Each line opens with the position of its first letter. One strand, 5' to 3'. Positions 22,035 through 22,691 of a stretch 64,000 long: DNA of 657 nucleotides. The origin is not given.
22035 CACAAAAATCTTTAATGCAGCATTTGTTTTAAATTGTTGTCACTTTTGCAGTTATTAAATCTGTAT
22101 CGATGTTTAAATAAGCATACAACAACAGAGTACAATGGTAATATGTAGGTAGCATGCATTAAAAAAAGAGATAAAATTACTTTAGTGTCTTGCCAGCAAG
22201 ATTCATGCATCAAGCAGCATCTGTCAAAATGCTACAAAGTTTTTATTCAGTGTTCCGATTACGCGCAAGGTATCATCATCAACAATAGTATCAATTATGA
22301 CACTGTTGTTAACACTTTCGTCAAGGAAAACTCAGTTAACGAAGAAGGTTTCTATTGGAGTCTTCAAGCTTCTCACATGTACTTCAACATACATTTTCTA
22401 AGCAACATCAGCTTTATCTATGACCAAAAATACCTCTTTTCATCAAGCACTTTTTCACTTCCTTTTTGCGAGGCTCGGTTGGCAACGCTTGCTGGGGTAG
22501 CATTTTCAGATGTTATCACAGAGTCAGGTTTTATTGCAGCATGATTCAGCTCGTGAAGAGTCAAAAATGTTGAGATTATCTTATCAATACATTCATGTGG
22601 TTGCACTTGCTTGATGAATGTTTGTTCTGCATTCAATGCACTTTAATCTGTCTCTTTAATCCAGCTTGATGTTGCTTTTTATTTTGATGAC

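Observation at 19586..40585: A degraded autonomous hAT and three very young MITE derivatives with perfect 8-bp TSDs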

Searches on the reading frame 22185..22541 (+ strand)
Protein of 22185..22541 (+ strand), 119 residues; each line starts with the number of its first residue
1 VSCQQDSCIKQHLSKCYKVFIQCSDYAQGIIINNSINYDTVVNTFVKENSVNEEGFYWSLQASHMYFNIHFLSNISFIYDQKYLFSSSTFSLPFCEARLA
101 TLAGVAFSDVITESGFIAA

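Call 42: search_protein_families(library=pfam, proteins=[window:22185-22541:+], max_evalue=0.01)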
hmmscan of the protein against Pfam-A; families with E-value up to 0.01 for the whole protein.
window:22185-22541:+ (119 aa): 0 families
